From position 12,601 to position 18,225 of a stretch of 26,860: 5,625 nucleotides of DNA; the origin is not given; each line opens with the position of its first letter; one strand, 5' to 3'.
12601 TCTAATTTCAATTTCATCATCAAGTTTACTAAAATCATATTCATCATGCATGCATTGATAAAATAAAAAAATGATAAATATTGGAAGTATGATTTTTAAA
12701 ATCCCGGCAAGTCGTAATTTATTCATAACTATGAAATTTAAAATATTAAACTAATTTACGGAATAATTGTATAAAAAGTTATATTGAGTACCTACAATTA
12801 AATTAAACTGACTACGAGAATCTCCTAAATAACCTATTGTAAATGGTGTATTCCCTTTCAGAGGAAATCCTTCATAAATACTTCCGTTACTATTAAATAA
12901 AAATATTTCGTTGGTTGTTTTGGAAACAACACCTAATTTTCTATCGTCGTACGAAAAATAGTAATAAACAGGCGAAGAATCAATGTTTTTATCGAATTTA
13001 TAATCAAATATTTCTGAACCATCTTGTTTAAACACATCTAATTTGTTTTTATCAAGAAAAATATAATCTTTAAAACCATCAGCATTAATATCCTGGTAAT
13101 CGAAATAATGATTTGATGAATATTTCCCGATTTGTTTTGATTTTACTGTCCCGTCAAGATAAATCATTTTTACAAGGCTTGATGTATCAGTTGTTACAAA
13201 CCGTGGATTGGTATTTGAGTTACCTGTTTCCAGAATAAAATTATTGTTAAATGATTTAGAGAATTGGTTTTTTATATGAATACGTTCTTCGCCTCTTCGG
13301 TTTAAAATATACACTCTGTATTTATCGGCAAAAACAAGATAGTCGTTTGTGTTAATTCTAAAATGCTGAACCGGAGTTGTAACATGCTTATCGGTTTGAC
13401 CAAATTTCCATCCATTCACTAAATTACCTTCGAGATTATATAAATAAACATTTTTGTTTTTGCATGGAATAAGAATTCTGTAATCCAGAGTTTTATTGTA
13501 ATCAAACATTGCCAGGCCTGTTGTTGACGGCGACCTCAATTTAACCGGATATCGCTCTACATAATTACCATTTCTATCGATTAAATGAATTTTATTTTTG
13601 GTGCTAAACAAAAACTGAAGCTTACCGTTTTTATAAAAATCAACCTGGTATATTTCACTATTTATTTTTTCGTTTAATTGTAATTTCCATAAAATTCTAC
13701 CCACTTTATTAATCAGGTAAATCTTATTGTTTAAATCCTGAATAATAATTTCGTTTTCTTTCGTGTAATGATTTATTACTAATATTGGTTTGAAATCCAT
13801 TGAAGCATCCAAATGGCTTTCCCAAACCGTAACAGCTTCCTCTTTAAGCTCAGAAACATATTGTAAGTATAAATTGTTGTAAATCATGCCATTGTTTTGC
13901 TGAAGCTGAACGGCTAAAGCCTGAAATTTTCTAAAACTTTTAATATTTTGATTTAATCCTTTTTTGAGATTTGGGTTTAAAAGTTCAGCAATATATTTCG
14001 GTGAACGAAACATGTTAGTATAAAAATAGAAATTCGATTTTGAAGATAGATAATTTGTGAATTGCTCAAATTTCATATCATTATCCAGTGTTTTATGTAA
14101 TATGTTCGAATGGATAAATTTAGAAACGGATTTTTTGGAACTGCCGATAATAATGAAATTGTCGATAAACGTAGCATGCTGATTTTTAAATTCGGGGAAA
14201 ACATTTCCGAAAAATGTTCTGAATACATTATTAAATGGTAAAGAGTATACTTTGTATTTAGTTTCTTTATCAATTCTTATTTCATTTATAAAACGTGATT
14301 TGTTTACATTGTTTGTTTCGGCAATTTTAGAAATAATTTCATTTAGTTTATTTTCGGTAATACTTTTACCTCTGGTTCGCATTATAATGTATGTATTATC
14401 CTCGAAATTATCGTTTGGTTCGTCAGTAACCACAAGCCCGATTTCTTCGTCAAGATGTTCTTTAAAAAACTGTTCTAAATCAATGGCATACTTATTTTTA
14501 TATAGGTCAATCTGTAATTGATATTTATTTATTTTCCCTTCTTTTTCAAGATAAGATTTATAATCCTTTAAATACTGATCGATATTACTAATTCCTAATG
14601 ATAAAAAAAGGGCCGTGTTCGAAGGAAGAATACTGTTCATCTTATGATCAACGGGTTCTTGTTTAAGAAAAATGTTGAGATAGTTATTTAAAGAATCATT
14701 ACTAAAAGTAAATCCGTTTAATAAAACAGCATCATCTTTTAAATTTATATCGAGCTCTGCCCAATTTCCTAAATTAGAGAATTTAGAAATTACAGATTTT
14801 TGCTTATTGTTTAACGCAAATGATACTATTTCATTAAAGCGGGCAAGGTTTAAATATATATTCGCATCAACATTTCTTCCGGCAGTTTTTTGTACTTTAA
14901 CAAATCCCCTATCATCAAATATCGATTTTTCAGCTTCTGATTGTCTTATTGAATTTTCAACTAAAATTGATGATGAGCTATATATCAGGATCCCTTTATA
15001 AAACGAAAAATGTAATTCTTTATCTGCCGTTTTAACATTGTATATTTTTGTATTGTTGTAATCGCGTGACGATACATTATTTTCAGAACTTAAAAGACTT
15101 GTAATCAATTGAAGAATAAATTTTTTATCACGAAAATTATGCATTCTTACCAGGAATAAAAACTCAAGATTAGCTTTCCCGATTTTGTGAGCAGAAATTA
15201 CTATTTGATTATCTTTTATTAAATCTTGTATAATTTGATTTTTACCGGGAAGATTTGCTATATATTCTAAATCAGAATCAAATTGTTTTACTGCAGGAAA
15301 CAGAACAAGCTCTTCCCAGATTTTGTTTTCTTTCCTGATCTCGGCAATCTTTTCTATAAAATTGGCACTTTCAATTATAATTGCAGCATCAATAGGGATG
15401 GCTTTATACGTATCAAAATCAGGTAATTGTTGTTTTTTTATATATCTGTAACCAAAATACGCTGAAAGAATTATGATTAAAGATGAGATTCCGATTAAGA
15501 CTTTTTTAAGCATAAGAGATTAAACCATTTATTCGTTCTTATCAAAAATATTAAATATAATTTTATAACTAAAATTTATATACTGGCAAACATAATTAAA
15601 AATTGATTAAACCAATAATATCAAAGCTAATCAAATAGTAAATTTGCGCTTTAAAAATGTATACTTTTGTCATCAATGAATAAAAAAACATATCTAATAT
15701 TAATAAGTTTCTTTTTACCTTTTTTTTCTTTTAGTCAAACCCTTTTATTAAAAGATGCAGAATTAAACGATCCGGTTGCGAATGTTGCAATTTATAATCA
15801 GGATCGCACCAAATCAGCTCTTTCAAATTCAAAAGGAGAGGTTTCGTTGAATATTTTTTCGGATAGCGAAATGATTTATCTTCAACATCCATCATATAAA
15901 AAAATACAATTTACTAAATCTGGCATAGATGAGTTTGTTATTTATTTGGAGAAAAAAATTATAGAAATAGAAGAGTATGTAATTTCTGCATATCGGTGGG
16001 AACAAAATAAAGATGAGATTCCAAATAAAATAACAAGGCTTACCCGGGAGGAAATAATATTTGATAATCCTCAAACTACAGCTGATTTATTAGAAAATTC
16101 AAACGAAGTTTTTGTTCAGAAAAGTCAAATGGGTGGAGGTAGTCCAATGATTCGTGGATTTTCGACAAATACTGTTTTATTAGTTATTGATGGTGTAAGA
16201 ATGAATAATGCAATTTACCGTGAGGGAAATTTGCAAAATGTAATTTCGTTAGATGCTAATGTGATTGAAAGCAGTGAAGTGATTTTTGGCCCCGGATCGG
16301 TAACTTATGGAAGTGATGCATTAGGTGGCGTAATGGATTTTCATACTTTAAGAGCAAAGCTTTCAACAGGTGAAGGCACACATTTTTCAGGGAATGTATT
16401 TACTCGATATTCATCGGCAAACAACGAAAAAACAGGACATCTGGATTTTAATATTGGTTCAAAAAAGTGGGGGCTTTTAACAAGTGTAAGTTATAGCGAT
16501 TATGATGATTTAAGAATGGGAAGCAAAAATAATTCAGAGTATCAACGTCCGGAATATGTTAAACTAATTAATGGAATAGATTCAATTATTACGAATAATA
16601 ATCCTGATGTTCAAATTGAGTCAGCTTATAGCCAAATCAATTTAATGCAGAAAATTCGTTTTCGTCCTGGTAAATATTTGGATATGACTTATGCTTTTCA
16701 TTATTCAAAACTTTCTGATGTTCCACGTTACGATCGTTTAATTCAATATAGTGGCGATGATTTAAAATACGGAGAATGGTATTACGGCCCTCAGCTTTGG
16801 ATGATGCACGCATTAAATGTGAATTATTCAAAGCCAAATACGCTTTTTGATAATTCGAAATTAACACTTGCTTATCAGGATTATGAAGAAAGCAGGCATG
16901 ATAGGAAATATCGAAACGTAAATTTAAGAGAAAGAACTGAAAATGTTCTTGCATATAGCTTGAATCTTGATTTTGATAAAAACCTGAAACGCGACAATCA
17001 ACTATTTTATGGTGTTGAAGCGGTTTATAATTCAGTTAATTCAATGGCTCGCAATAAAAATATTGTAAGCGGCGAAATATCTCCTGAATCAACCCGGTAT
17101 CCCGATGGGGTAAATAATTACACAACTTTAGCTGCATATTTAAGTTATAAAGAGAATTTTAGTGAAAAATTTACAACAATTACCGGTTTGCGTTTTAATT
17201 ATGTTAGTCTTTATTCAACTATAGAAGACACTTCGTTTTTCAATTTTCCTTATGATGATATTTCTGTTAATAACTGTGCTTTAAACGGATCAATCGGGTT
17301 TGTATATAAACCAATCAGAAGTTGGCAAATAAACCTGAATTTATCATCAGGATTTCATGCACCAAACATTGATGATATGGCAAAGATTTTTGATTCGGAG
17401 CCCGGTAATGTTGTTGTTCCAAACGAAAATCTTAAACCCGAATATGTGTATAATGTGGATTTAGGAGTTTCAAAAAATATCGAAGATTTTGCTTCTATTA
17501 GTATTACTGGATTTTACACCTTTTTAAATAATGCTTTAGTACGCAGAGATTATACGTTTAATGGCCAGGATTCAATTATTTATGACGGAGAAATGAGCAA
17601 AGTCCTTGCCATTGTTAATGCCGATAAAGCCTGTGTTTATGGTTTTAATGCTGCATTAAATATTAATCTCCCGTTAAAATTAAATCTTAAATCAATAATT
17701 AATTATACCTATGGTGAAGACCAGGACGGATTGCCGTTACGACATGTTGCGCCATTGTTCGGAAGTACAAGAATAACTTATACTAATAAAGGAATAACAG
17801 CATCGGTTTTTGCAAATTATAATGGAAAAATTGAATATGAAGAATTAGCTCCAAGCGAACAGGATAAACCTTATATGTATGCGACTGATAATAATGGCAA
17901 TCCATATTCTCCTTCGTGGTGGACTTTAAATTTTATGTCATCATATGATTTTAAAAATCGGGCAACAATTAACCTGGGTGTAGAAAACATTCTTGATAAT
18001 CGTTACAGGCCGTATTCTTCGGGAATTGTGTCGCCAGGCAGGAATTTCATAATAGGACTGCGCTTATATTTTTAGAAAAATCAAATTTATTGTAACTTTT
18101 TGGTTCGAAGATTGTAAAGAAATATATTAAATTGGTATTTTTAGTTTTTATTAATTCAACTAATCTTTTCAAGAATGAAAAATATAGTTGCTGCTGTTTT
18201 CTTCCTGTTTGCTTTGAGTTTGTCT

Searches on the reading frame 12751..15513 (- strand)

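Call 95: search_protein_families(library=pfam, proteins=[window:12751-15513:-], max_evalue=0.00001)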
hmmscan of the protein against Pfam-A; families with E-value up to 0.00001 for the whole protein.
window:12751-15513:- (920 aa): 2 families
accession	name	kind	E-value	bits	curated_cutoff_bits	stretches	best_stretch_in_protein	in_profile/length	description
PF11832.13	DUF3352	-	1.4e-15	57.3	26.8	1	122-540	129-523/536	Protein of unknown function (DUF3352)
PF13570.13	Beta-prop_ACSF4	-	2.6e-10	40.6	133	1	539-744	101-294/329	Beta-alanine-activating enzyme, beta-propeller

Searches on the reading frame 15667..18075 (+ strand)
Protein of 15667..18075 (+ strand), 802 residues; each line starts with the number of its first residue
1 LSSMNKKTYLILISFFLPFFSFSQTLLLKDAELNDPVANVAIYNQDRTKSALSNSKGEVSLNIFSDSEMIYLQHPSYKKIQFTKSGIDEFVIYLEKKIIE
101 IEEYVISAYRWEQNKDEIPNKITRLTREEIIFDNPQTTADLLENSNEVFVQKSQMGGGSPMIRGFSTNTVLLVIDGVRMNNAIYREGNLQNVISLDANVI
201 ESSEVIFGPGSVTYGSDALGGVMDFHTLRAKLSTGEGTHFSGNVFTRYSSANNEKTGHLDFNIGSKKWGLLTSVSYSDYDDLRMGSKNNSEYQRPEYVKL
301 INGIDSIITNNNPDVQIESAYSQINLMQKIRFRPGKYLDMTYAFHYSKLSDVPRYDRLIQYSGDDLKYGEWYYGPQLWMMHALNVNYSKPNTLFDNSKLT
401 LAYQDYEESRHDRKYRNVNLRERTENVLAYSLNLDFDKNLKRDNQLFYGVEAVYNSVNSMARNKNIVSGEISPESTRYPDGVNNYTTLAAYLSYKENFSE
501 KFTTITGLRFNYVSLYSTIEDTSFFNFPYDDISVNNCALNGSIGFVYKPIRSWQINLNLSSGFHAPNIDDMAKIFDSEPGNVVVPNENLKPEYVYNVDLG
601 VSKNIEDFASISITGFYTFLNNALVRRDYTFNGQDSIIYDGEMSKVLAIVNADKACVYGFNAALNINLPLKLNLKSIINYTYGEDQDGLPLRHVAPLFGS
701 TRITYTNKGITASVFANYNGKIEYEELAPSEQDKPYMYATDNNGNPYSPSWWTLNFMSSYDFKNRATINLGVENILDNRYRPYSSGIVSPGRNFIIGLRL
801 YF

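Call 95: search_protein_families(library=pfam, proteins=[window:15667-18075:+], max_evalue=0.00001)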
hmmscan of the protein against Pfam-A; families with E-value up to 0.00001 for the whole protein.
window:15667-18075:+ (802 aa): 3 families
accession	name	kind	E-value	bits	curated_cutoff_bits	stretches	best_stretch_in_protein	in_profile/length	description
PF00593.30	TonB_dep_Rec_b-barrel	-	6.1e-35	122.4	27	1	343-775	16-436/436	TonB dependent receptor-like, beta-barrel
PF14905.12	OMP_b-brl_3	-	2.5e-20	73.4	27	1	396-782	22-380/408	Outer membrane protein beta-barrel family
PF07715.20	Plug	-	4.5e-19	69.4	23.9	1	115-222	2-107/107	TonB-dependent Receptor Plug Domain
